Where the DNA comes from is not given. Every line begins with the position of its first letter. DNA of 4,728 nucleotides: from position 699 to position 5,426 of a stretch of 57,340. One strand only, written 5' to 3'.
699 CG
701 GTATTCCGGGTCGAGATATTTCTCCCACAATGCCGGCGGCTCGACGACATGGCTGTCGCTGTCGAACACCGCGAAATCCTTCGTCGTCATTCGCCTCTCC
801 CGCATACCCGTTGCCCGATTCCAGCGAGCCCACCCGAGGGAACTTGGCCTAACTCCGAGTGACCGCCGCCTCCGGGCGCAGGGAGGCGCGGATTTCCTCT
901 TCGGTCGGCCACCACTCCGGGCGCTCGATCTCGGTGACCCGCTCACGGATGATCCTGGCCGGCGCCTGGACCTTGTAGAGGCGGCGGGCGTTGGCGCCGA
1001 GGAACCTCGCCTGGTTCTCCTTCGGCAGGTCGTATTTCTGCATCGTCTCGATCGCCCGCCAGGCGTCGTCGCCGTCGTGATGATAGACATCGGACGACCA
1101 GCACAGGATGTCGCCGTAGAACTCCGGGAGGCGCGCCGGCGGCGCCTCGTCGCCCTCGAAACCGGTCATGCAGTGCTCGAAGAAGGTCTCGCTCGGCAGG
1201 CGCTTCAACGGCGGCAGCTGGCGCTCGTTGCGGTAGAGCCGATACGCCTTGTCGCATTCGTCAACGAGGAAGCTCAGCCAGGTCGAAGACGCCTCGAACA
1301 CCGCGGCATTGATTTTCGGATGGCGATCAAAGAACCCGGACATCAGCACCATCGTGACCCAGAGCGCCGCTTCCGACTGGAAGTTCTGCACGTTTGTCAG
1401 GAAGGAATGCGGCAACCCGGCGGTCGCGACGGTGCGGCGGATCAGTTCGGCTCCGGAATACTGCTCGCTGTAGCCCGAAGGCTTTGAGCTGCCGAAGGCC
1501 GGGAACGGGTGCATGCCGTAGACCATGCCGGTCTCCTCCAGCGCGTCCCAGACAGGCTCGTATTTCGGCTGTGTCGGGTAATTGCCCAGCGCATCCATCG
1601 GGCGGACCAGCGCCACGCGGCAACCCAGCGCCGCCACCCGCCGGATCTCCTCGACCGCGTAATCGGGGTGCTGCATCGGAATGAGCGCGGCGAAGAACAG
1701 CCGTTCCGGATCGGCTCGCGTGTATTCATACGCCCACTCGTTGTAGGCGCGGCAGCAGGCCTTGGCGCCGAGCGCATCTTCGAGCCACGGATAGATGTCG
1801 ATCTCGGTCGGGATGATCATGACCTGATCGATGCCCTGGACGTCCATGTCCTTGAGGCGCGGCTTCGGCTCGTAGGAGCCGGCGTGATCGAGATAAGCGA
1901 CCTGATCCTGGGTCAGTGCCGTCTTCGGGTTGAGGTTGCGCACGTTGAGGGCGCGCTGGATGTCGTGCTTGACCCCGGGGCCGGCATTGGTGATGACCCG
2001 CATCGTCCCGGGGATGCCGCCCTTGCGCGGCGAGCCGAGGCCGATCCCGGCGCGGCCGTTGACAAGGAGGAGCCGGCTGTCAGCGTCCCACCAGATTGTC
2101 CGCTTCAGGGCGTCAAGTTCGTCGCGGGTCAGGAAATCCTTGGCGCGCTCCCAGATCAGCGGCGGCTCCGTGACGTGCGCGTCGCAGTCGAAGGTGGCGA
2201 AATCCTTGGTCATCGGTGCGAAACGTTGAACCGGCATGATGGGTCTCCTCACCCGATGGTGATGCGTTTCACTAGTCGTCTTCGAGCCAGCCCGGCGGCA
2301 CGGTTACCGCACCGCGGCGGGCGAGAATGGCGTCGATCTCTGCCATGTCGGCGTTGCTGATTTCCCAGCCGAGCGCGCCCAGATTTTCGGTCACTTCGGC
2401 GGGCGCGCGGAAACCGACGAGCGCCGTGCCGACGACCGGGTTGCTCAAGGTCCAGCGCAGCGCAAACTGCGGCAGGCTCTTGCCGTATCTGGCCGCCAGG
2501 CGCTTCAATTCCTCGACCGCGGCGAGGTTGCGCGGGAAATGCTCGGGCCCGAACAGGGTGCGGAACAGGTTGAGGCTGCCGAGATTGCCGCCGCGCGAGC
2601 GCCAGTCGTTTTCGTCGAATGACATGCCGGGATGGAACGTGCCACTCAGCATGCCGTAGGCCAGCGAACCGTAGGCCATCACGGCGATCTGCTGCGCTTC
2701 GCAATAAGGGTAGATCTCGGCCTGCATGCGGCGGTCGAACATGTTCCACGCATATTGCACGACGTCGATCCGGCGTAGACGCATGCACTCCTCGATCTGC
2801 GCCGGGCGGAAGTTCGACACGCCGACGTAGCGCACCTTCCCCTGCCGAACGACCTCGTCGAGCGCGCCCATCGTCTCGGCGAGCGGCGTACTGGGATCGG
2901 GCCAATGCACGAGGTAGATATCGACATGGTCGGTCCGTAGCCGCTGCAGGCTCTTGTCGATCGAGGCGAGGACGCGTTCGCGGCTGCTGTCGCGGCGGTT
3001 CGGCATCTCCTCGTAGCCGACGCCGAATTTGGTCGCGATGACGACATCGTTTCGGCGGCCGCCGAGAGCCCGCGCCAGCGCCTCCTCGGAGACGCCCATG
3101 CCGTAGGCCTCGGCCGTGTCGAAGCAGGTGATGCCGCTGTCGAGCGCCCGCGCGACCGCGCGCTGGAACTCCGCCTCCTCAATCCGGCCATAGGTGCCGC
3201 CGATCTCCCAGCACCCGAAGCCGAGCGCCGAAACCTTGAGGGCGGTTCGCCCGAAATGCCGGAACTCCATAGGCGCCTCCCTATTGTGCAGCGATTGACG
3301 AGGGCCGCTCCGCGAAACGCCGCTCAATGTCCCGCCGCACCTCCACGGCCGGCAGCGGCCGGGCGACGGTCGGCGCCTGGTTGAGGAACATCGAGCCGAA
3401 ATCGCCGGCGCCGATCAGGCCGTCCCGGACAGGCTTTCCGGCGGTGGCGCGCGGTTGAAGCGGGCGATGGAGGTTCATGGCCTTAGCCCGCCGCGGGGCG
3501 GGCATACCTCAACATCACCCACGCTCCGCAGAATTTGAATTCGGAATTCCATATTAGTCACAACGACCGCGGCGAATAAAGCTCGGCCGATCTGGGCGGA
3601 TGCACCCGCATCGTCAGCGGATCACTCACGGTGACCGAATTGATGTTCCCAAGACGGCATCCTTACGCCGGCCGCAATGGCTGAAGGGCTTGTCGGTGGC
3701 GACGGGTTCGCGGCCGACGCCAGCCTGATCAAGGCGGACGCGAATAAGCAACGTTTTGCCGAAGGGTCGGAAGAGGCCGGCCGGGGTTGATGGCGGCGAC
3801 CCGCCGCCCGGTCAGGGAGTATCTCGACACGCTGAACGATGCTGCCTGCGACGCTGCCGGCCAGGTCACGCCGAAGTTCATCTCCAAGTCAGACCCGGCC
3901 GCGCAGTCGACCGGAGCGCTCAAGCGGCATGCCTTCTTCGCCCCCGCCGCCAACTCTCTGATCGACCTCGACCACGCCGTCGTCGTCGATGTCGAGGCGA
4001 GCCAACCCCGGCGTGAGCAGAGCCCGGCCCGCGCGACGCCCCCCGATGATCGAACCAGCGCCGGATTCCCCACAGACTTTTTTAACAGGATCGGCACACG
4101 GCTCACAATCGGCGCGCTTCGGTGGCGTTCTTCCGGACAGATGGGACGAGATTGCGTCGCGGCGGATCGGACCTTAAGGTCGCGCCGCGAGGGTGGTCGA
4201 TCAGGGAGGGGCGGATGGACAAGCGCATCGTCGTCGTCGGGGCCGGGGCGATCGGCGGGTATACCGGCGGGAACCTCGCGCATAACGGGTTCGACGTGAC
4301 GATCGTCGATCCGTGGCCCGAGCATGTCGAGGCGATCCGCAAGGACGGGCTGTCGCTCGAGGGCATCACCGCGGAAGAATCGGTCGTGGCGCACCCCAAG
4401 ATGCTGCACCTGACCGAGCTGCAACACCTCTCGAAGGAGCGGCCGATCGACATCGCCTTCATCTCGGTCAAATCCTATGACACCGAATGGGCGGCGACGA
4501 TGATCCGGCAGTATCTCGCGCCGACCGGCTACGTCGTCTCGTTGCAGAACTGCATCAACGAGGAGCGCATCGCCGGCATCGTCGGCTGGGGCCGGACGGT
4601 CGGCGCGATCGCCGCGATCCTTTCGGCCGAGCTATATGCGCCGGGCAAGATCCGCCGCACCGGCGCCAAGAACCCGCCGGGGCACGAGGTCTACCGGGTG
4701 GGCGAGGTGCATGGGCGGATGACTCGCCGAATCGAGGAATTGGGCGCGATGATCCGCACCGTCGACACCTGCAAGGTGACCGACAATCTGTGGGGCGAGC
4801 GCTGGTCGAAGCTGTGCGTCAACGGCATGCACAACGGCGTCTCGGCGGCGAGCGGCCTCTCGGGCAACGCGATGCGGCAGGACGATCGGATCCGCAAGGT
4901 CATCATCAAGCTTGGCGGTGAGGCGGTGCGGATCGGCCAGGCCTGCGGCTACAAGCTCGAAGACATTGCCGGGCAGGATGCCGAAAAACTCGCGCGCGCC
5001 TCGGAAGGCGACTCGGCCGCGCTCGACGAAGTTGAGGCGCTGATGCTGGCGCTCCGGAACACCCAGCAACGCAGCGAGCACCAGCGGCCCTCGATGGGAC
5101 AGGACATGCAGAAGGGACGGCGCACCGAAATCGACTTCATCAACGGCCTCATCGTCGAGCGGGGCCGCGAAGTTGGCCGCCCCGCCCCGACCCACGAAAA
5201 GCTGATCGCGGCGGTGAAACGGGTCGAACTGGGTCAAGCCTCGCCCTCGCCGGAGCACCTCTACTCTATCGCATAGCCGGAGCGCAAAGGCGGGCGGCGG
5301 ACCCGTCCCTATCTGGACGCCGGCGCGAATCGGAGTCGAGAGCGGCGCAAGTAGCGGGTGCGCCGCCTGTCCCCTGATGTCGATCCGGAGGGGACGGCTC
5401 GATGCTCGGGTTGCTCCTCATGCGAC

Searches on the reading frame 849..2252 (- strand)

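Call 61: search_protein_families(library=pfam, proteins=[window:849-2252:-], max_evalue=0.001)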
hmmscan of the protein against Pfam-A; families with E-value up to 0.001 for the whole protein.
window:849-2252:- (467 aa): 1 family
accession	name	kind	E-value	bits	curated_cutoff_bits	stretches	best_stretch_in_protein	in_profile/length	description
PF04909.20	Amidohydro_2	-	1.4e-21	78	26.4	1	121-427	13-288/289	Amidohydrolase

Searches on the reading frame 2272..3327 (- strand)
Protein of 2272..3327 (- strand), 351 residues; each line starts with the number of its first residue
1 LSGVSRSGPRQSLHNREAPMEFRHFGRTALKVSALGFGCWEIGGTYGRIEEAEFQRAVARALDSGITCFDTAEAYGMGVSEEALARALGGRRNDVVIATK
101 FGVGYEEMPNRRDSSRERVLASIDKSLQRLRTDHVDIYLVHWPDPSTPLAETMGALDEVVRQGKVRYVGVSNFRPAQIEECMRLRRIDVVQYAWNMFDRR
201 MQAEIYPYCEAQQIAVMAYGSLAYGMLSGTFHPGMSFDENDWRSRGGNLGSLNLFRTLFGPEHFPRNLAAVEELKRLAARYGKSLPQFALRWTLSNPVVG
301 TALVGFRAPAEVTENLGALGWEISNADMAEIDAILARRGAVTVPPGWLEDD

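Call 61: search_protein_families(library=pfam, proteins=[window:2272-3327:-], max_evalue=0.001)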
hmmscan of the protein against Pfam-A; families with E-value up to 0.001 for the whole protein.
window:2272-3327:- (351 aa): 1 family
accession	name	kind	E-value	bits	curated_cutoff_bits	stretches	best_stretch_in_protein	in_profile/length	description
PF00248.27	Aldo_ket_red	-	4.1e-81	272.7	24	1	35-335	2-290/291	Aldo/keto reductase family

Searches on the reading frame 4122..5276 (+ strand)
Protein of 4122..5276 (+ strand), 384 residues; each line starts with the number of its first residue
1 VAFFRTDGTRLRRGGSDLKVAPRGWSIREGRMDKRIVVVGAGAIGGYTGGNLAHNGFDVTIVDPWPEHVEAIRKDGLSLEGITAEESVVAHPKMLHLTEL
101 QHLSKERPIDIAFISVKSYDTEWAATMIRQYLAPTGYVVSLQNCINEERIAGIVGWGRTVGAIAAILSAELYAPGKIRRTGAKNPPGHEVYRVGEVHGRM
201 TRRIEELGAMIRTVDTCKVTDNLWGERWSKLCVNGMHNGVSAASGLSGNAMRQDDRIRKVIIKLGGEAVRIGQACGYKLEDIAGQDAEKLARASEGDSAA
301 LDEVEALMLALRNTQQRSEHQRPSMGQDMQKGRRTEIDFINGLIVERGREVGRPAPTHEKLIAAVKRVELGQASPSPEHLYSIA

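Call 61: search_protein_families(library=pfam, proteins=[window:4122-5276:+], max_evalue=0.001)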
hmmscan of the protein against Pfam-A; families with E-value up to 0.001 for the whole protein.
window:4122-5276:+ (384 aa): 4 families
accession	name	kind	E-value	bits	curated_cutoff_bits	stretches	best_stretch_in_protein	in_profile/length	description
PF02558.23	ApbA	-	1.8e-27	96.2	22.2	1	36-182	1-140/150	Ketopantoate reductase PanE/ApbA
PF08546.17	ApbA_C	-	2e-26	93.2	22.7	1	222-369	1-125/125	Ketopantoate reductase PanE/ApbA C terminal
PF03721.20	UDPG_MGDP_dh_N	-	2.1e-07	31.1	27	1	35-117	2-85/187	UDP-glucose/GDP-mannose dehydrogenase family, NAD binding domain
PF02254.24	TrkA_N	-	0.00039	21.2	23.8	0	36-77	1-42/116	TrkA-N domain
